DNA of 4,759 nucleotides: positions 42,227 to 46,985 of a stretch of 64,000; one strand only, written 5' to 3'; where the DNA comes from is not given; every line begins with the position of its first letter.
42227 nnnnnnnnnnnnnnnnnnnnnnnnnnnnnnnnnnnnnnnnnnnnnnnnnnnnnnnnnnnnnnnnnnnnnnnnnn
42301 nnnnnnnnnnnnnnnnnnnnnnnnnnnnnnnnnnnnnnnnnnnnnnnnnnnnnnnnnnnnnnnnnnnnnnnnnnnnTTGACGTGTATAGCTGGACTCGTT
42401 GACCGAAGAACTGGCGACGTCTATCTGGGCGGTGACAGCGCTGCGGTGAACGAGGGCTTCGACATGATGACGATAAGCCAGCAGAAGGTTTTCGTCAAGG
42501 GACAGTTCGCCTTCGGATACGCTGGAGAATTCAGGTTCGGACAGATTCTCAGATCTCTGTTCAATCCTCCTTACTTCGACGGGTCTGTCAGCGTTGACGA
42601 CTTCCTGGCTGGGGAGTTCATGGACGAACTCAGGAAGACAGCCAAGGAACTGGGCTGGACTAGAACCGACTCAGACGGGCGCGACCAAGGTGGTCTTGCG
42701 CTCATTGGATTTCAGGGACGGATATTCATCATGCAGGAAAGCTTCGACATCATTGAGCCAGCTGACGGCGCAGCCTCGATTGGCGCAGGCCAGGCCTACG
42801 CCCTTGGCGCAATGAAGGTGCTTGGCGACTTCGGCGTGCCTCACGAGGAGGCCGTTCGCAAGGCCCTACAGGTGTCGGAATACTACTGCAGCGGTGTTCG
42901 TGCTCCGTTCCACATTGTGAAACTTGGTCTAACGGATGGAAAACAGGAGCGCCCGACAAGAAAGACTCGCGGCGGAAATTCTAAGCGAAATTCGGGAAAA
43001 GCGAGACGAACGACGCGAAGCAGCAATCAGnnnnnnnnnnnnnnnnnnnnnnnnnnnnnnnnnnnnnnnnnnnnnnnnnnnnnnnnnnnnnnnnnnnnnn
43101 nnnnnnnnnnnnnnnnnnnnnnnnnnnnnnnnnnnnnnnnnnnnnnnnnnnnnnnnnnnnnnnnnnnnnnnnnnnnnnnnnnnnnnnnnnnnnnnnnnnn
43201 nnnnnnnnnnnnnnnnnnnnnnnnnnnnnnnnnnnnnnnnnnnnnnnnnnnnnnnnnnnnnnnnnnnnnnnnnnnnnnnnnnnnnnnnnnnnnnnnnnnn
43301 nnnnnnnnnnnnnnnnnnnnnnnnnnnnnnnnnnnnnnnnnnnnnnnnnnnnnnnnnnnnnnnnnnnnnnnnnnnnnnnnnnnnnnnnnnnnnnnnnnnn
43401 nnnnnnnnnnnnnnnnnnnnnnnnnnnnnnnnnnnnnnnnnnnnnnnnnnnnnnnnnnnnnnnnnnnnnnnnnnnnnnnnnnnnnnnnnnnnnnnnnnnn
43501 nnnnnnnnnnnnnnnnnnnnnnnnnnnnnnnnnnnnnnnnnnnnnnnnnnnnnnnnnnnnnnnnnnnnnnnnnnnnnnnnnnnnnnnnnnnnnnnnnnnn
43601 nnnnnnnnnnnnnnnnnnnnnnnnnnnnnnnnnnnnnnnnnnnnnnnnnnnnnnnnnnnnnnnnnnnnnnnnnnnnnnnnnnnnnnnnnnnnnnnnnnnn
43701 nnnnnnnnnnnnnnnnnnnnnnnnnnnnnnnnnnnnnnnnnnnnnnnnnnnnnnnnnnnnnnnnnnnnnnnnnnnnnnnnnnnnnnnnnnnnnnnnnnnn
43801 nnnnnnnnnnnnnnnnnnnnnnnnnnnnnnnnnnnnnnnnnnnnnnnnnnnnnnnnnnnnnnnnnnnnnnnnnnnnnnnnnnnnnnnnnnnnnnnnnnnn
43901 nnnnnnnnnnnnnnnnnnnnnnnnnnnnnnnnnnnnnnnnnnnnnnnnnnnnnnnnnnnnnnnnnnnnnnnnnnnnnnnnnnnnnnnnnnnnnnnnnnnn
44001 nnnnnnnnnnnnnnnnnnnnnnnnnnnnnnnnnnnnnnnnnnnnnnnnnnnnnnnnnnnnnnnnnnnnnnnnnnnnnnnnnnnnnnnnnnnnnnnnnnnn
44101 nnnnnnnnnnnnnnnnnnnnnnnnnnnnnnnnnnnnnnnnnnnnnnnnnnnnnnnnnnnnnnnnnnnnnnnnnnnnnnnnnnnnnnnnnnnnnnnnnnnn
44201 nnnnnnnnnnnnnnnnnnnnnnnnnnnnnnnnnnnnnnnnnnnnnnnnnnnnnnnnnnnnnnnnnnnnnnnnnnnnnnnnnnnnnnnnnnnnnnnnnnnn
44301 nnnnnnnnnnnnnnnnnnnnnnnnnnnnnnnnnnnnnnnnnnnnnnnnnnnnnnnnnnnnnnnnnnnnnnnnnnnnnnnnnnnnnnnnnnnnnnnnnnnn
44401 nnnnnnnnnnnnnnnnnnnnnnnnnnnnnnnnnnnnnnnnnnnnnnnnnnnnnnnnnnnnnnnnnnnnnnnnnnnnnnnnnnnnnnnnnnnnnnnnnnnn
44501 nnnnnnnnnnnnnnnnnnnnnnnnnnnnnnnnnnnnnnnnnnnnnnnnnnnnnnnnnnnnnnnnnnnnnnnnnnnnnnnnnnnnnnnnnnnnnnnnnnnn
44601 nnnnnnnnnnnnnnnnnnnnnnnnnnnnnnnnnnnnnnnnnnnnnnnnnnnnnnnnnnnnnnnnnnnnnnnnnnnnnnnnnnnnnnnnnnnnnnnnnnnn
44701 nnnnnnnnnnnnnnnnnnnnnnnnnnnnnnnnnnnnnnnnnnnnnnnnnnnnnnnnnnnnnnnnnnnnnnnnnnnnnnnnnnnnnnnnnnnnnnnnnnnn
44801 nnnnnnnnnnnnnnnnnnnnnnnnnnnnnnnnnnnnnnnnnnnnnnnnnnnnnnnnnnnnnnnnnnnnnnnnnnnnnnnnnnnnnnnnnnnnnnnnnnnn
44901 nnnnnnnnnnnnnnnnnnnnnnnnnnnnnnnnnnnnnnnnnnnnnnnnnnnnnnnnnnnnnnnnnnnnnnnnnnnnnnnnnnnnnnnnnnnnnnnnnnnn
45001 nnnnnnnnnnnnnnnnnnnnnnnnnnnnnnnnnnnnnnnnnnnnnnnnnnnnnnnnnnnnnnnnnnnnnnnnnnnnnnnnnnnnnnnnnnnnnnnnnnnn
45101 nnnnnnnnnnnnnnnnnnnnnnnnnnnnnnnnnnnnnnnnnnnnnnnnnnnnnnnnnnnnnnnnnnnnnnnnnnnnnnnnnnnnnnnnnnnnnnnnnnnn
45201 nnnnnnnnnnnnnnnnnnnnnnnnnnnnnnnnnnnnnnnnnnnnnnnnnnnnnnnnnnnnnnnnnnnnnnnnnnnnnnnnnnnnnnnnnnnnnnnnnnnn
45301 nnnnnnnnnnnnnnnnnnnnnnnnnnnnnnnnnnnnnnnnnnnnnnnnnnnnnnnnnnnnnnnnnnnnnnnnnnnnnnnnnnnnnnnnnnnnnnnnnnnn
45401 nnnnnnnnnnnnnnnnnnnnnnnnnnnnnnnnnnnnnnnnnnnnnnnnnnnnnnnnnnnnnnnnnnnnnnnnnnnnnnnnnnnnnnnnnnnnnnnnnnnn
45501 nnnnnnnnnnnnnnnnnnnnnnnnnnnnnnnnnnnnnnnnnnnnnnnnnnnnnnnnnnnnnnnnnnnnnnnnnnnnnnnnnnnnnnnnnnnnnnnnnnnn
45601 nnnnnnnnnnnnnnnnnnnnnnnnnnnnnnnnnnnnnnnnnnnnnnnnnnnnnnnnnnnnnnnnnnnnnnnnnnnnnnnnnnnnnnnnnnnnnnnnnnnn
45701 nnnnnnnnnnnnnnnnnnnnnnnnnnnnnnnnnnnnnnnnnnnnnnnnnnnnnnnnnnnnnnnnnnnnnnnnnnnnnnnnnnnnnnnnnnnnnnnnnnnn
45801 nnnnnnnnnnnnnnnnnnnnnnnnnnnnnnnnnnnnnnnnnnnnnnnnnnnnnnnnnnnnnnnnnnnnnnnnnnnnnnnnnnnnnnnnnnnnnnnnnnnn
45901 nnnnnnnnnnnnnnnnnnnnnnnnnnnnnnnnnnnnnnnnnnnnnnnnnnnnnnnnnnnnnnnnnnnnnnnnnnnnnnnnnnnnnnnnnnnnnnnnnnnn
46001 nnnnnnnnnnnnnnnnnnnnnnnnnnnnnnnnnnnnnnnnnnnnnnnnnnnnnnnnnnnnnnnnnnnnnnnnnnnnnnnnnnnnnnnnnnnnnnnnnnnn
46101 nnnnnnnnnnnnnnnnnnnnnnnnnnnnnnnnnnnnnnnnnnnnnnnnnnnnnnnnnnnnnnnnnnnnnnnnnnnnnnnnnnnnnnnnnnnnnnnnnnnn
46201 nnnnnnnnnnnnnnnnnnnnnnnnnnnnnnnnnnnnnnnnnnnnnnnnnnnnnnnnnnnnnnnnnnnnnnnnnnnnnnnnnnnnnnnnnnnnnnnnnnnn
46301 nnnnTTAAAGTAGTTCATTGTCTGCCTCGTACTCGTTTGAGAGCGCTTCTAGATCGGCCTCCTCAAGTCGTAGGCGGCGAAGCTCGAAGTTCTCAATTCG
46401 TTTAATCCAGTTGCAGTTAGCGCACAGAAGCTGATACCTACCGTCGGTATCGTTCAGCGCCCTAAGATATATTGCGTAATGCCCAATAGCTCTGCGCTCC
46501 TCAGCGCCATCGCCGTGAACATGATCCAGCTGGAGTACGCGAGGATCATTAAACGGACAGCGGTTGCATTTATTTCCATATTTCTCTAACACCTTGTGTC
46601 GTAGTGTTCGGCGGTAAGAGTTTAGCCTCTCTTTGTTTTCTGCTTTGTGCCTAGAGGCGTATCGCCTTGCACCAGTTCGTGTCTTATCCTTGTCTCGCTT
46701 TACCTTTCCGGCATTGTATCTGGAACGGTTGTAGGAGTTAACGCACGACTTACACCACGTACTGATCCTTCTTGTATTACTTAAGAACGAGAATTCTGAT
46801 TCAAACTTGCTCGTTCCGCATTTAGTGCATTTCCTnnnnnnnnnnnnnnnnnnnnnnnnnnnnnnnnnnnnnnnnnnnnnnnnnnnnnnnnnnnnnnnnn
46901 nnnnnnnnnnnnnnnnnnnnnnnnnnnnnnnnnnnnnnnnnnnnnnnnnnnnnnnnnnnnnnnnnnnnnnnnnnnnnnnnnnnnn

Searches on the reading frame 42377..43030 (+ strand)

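Call 68: search_protein_families(library=phrogs, proteins=[window:42377-43030:+], max_evalue=0.0001)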
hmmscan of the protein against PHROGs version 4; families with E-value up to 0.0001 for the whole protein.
window:42377-43030:+ (218 aa): 1 family
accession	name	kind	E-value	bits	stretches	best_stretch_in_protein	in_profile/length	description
phrog_1040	-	other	1.9e-18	68.1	1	1-185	14-158/277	peptidase HslV family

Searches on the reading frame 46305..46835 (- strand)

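Call 68: search_protein_families(library=phrogs, proteins=[window:46305-46835:-], max_evalue=0.0001)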
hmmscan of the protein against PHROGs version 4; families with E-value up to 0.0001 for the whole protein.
window:46305-46835:- (176 aa): 4 families
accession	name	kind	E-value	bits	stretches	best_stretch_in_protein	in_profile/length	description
phrog_2255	-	DNA, RNA and nucleotide metabolism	1.3e-15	58.5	1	2-156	55-179/211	HNH endonuclease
phrog_2633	-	DNA, RNA and nucleotide metabolism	1.3e-08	36.1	1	1-143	14-117/142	endonuclease VII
phrog_1035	-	DNA, RNA and nucleotide metabolism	1.5e-07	32.6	1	2-159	65-224/271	endonuclease VII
phrog_2340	-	DNA, RNA and nucleotide metabolism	1.2e-05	26.5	0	2-85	10-91/171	endonuclease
